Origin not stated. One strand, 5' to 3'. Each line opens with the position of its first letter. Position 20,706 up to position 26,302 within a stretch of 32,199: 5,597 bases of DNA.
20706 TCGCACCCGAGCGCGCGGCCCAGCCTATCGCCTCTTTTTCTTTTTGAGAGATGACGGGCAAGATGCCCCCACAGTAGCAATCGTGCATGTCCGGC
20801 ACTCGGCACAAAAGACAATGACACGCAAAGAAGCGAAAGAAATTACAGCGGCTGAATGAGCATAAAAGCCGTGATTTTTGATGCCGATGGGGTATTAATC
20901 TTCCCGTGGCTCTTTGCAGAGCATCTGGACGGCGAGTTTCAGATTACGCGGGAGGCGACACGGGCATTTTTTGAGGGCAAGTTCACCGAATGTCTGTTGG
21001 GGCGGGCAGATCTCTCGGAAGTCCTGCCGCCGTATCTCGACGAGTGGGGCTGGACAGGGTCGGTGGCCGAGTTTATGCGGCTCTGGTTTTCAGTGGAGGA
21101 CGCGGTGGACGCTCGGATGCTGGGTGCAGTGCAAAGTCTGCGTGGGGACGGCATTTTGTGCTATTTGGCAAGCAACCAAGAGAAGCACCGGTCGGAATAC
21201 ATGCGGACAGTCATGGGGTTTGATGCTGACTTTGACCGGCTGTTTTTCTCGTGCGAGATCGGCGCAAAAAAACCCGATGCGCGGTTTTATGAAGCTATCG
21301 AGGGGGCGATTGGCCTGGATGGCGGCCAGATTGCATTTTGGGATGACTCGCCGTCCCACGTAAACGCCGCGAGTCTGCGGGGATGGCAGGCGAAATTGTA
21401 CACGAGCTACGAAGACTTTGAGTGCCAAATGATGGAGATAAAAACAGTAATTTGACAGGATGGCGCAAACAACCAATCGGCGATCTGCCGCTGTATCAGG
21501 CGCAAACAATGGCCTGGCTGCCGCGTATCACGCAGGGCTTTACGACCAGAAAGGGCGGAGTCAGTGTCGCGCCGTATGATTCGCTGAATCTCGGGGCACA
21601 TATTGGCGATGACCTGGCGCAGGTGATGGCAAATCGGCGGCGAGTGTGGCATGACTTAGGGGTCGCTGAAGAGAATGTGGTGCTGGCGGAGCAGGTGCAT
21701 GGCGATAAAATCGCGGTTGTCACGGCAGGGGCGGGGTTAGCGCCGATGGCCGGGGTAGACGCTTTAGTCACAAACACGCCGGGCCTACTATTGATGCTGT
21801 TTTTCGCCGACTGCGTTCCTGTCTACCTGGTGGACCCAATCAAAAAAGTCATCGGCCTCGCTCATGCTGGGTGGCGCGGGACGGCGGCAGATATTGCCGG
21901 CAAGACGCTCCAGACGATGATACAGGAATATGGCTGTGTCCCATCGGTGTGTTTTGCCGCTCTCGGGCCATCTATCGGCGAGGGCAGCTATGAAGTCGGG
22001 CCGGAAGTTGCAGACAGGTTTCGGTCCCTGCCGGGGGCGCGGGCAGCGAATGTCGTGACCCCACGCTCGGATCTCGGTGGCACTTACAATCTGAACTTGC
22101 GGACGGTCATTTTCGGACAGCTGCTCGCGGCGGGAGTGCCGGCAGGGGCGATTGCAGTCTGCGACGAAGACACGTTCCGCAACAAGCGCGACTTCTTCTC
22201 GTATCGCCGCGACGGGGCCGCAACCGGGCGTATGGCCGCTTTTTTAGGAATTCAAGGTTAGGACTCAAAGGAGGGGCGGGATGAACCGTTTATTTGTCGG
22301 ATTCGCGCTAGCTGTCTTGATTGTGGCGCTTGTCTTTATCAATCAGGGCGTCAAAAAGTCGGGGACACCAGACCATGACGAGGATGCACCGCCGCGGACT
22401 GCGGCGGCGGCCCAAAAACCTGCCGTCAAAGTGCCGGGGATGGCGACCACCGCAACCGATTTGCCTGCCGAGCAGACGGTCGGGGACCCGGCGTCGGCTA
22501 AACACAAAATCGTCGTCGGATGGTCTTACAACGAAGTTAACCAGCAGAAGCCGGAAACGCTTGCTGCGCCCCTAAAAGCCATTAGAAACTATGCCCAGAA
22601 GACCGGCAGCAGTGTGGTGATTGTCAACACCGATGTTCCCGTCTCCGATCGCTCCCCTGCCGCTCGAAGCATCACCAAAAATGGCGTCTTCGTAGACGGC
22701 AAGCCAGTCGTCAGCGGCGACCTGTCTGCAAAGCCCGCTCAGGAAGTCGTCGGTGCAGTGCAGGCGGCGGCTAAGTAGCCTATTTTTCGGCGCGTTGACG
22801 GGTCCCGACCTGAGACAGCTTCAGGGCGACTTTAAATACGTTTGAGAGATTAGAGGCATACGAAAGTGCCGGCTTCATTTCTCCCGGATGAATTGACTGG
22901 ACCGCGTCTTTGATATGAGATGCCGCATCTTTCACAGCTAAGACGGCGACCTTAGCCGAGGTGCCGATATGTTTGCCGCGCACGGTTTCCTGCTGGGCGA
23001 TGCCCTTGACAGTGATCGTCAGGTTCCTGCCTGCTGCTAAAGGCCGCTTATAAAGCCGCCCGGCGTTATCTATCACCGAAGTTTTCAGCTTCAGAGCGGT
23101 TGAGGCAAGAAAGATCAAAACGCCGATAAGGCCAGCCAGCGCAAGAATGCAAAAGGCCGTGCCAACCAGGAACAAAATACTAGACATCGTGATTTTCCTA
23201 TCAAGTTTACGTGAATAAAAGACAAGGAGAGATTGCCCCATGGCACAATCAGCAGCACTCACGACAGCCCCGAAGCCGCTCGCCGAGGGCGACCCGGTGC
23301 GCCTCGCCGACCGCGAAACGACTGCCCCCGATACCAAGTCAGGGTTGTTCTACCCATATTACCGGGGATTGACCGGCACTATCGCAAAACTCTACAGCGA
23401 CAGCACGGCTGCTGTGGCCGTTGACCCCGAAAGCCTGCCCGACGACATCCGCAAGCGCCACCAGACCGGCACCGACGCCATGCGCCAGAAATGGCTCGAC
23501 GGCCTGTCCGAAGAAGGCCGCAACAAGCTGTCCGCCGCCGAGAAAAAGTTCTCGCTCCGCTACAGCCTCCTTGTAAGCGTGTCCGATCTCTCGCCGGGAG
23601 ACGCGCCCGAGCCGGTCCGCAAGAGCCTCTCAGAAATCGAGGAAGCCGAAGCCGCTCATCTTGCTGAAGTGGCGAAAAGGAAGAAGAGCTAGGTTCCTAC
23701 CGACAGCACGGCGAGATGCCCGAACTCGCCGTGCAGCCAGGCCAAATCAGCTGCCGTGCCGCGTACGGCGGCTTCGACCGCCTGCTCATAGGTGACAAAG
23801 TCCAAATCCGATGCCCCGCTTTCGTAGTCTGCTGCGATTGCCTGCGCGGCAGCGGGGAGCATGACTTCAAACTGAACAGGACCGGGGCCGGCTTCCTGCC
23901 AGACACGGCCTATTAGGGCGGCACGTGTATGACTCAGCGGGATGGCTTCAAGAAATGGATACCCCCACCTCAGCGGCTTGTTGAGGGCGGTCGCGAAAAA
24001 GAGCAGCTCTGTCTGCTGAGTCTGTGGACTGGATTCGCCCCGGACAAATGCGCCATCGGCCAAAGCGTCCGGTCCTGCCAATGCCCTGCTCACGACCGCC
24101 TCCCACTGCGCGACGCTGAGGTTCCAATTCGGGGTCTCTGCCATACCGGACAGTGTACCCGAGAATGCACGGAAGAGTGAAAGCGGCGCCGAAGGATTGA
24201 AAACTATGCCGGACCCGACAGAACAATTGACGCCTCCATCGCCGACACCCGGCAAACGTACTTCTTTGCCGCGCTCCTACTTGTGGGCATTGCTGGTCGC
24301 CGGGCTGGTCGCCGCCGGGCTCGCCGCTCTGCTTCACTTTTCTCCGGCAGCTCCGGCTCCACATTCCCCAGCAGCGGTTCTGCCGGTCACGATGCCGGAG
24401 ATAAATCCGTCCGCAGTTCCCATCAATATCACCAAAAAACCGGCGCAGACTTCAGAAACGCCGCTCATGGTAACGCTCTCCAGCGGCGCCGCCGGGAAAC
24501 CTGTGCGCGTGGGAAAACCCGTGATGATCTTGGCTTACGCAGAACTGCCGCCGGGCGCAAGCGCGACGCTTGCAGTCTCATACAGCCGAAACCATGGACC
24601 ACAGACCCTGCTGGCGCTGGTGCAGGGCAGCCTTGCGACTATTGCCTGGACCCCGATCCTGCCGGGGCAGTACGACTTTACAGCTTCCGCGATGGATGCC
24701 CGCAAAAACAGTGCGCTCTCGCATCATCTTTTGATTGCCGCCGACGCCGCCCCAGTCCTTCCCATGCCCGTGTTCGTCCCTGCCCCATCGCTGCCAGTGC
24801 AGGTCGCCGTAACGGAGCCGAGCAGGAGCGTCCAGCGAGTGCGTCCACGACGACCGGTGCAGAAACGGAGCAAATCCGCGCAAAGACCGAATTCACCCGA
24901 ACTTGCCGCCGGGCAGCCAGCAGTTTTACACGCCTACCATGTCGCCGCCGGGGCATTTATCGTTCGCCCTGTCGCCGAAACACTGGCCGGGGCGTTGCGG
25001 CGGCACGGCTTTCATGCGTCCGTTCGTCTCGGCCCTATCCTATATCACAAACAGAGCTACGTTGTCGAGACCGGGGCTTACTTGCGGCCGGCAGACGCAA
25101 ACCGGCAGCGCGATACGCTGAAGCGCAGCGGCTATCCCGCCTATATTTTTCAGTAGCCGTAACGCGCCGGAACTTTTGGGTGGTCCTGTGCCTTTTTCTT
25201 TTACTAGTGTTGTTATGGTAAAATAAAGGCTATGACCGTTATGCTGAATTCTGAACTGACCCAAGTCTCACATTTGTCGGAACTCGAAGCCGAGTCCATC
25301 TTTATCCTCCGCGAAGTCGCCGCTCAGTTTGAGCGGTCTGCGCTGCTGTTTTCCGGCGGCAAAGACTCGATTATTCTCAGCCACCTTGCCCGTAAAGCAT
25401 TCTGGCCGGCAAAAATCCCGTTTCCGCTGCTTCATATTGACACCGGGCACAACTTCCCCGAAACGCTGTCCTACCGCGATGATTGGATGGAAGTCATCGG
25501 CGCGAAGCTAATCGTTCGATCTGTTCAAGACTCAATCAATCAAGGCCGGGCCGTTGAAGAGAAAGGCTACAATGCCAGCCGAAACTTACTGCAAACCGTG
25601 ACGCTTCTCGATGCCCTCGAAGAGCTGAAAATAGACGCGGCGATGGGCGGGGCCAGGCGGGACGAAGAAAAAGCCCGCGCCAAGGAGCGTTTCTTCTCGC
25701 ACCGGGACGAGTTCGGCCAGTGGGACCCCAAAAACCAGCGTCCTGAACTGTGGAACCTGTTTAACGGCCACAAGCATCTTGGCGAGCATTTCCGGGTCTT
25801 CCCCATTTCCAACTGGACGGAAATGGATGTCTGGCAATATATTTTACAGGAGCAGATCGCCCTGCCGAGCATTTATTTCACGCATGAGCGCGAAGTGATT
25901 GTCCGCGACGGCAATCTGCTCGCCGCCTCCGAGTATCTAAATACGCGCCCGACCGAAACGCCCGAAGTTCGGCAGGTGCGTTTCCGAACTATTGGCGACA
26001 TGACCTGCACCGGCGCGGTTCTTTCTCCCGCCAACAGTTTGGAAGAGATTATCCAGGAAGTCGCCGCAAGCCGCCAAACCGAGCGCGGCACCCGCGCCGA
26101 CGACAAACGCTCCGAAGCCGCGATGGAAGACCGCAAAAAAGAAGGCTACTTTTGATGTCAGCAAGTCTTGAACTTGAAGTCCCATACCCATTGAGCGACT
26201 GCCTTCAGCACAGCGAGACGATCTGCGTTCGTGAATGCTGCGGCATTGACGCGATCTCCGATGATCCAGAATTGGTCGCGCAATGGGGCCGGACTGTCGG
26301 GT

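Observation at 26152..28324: cysD and cysN are split by a 2.2-kb four-gene cargo that is translationally coupled at both junctions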

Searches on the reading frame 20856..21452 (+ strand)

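Call 63: search_protein_families(library=pfam, proteins=[window:20856-21452:+], max_evalue=0.001)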
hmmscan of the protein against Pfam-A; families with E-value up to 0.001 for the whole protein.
window:20856-21452:+ (199 aa): 1 family
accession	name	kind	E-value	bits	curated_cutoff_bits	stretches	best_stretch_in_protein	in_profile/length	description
PF00702.32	Hydrolase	-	6.8e-10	40.1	26.4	1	3-172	1-187/191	haloacid dehalogenase-like hydrolase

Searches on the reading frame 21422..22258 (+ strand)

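Call 63: search_protein_families(library=pfam, proteins=[window:21422-22258:+], max_evalue=0.001)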
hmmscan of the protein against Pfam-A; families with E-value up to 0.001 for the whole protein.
window:21422-22258:+ (279 aa): 1 family
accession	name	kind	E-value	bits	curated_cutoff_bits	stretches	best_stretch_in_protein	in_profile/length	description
PF02578.20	Cu-oxidase_4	-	5.5e-77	258.8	22.9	1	41-275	1-237/238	Multi-copper polyphenol oxidoreductase laccase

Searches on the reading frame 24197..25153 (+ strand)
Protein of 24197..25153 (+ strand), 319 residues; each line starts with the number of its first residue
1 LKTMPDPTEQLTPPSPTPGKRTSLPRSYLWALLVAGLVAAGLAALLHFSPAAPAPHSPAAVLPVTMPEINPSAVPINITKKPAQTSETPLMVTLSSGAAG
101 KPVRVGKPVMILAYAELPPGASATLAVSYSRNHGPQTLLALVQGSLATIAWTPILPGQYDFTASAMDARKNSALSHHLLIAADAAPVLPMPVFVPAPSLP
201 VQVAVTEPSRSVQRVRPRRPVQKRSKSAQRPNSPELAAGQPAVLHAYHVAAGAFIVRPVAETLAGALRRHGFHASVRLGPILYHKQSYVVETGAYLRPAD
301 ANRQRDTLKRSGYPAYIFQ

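Call 63: search_protein_families(library=pfam, proteins=[window:24197-25153:+], max_evalue=0.001)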
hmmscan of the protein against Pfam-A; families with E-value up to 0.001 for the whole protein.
window:24197-25153:+ (319 aa): 1 family
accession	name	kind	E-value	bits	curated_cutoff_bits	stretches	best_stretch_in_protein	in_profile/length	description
PF05036.18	SPOR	-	0.00077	20.2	21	0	247-317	5-74/76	SPOR domain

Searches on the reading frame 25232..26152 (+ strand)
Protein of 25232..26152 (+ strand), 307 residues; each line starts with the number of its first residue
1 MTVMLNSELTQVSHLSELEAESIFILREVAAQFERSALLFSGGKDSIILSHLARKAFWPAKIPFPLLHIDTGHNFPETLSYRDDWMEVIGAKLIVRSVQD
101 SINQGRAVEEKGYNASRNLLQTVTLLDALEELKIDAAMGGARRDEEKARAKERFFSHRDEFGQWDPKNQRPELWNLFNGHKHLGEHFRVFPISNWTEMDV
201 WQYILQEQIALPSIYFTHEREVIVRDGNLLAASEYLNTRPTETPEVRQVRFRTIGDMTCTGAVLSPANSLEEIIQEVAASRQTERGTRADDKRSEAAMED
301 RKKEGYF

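Call 3: search_protein_families(library=pfam, proteins=[window:25232-26152:+], max_evalue=0.01)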
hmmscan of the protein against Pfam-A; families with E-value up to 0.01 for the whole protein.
window:25232-26152:+ (307 aa): 1 family
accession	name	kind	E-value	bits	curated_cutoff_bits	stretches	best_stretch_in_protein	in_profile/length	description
PF01507.26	PAPS_reduct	-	9.2e-45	153.2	22.5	1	37-261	3-174/175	Phosphoadenosine phosphosulfate reductase domain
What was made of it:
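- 25232..26155 (+): cysD (sulfate adenylyltransferase small subunit, 307 aa). Its last codons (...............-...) carry a GAAGG Shine-Dalgarno-like box that serves whichever gene follows. Pfam PAPS_reduct 9e-45 (call 3).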

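Call 4: search_protein_families(library=ncbifam, proteins=[window:25232-26152:+], max_evalue=0.01)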
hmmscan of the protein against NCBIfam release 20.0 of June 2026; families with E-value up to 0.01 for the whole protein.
window:25232-26152:+ (307 aa): 13 families
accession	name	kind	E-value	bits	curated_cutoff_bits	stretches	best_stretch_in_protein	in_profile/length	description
NF003587.0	PRK05253.1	subfamily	1.5e-135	451.3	195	1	10-307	4-301/301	sulfate adenylyltransferase subunit CysD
NF009214.0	PRK12563.1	equivalog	1.2e-130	435.6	413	1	7-307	16-317/317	sulfate adenylyltransferase subunit CysD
TIGR02039.1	CysD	subfamily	2.9e-125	417.7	396.6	1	15-307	1-294/294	sulfate adenylyltransferase, small subunit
NF002537.0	PRK02090.1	equivalog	1.4e-14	54.3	154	1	20-209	26-194/244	phosphoadenylyl-sulfate reductase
NF010367.0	PRK13795.1-2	equivalog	1.3e-13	50.3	456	1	11-97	219-302/584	hypothetical protein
NF010366.0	PRK13795.1-1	equivalog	5.3e-11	41.4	745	1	12-100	241-331/667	hypothetical protein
TIGR02057.1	PAPS_reductase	equivalog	2.6e-10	40.6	254.2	1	47-153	38-147/224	phosphoadenosine phosphosulfate reductase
TIGR00434.1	cysH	subfamily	3.3e-09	36.9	165.1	1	64-161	40-144/214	phosophoadenylyl-sulfate reductase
NF010368.0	PRK13795.1-3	equivalog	3.3e-09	35.5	588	1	14-102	227-312/635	hypothetical protein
NF006327.0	PRK08557.1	equivalog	4.5e-09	35.6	366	2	14-92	158-236/415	hypothetical protein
NF006351.0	PRK08576.1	equivalog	1.1e-08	34.1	290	1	13-216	216-390/436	hypothetical protein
TIGR02055.1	APS_reductase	subfamily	1.2e-07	31.8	235.3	1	60-211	16-151/194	adenylylsulfate reductase, thioredoxin dependent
NF010369.0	PRK13795.1-4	equivalog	2.3e-06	26.1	1086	1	18-98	235-316/633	hypothetical protein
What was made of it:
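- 25232..26155 (+): NCBIfam NF003587 451 bits, TIGR02039 418 bits (call 4).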

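Call 8: find_related_loci(query=window:25232-26152:+, collection=genome_contigs, flank=8000)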
Query window:25232-26152:+ (307 aa) in genome_contigs; peptide patterns used: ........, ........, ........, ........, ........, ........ (x = any residue, [..] = any of these).
600 stretches matched a pattern (row limit reached: there are more); 597 encode a relative of the query (tblastn E <= 1e-3); the best 80 are kept; 80 distinct loci.
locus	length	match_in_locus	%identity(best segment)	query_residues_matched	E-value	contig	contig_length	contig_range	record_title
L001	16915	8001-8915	93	1-307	0e+0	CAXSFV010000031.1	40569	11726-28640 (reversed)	MAG: uncultured Armatimonadales bacterium isolate private_VT22_metawrap_bin.6 genome assembly, contig: private_VT22_meta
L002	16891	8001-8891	89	11-307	0e+0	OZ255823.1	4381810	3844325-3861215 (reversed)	MAG: Capsulimonadaceae bacterium isolate 0e0e4994-cba3-4c6d-b89d-4184e066f449 genome assembly, chromosome: 1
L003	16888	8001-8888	80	12-307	4e-165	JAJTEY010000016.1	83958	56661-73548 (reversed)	MAG: Bacteroidetes bacterium isolate 49618_E68 Sample_49618_scaffold_1752, whole genome shotgun sequence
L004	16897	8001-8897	77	9-307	3e-162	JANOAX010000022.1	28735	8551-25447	MAG: Bacteroidota bacterium isolate VAR_18_metabat_267 VAR_18_k141_3110918, whole genome shotgun sequence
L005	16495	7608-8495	79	12-307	7e-162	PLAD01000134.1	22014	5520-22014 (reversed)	MAG: Armatimonadetes bacterium isolate bog_944 73.20111000_S2S.23_contig_10657, whole genome shotgun sequence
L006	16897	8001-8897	77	9-307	1e-160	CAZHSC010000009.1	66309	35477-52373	MAG TPA_asm: uncultured Bifidobacterium sp. isolate binchicken_co16_377 genome assembly, contig: NODE_732_length_66309_c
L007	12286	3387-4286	76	8-307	5e-160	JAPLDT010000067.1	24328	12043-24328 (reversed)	MAG: Bacteroidia bacterium isolate LacPavin_0818_WC45_MAG_43_40 LacPavin_0818_WC45_scaffold_463598, whole genome shotgun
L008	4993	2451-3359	76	2-307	6e-162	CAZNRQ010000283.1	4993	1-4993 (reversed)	MAG TPA_asm: uncultured Bacteroidales bacterium isolate SRP142039_co2_135 genome assembly, contig: NODE_20158_length_499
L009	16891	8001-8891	76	11-307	4e-159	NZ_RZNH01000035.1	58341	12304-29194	Marinifilum caeruleilacunae strain JC070 scaffold_34, whole genome shotgun sequence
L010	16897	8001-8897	74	9-307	7e-159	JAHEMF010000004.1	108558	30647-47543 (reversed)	MAG: Bacteroidetes bacterium isolate Ww66 NODE_193_length_108558_cov_5.366849, whole genome shotgun sequence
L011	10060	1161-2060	75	8-307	7e-159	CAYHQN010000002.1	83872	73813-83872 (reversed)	MAG TPA_asm: uncultured Tangfeifania sp. isolate ERP119705_co15_184 genome assembly, contig: NODE_140_length_83872_cov_8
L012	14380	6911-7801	76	11-307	3e-158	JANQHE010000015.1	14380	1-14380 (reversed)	MAG: Bacteroidales bacterium isolate PL23b_bin.85 k99_427018, whole genome shotgun sequence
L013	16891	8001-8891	74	11-307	2e-157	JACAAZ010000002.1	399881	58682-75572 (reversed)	MAG: Bacteroidetes bacterium isolate Cfx3-02 MAG02_2, whole genome shotgun sequence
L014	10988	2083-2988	75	6-307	1e-157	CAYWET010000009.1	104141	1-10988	MAG TPA_asm: uncultured Chryseobacterium sp. isolate SRP334346_co1_109 genome assembly, contig: NODE_276_length_104141_c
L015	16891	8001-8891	75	11-307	7e-158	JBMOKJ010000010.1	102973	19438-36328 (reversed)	MAG: Bacteroidales bacterium isolate Deming_bin.96 contig238, whole genome shotgun sequence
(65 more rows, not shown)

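Call 15: search_protein_families(library=padloc, proteins=[L001:10477-10710:+, L001:10751-11155:+, L001:11074-12243:+, L002:8896-9195:+, L001:8918-9124:+], max_evalue=0.01)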
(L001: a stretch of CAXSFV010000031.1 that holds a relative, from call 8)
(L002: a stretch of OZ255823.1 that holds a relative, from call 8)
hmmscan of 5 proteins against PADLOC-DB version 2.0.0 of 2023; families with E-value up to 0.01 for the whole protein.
L001:10477-10710:+ (78 aa): 0 families

L001:10751-11155:+ (135 aa): 0 families

L001:11074-12243:+ (390 aa): 1 family
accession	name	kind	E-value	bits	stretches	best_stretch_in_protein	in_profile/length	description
PDLC04561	PDC-M28C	-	1.9e-15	54.7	1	91-327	154-400/480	-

L002:8896-9195:+ (100 aa): 0 families

L001:8918-9124:+ (69 aa): 0 families

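Call 33: search_protein_families(library=pfam, proteins=[L002:8896-9195:+, L001:10477-10710:+], max_evalue=1)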
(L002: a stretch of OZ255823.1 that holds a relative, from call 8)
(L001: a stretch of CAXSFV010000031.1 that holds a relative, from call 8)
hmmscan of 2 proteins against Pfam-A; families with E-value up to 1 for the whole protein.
L002:8896-9195:+ (100 aa): 0 families

L001:10477-10710:+ (78 aa): 0 families

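Call 39: search_protein_families(library=padloc, proteins=[L002:9213-9473:+, L001:9236-9472:+, L001:9482-9859:+], max_evalue=5)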
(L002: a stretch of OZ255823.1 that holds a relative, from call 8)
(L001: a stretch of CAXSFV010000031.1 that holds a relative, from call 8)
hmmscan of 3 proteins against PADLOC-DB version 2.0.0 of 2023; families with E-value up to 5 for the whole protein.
L002:9213-9473:+ (87 aa): 0 families

L001:9236-9472:+ (79 aa): 0 families

L001:9482-9859:+ (126 aa): 3 families
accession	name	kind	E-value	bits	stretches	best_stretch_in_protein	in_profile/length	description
PDLC04405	PDC-M08B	-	1.5e-06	26.3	1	7-124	5-124/127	-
PDLC04402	PDC-M08B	-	6.9e-06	24.2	1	8-122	6-123/128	-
PDLC04403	PDC-M08B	-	5.2e-05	21.6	1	31-120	3-93/101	-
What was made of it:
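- On PADLOC PDC-M08 candidate system: No model matches the partner even at E of 5 (calls 15, 39).
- Closest known: PADLOC phage-defence candidate PDC-M08. Different: The partner (DUF5678-like) protein matches no PDC-M08A or any other PADLOC model, even at E of 5 (call 39).
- Only the B component of PDC-M08 matches (calls 15, 39).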

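Call 80: search_protein_families(library=pfam, proteins=[L001:11074-12243:+], max_evalue=0.01)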
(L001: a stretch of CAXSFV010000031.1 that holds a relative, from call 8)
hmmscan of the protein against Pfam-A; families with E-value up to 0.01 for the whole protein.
L001:11074-12243:+ (390 aa): 0 families
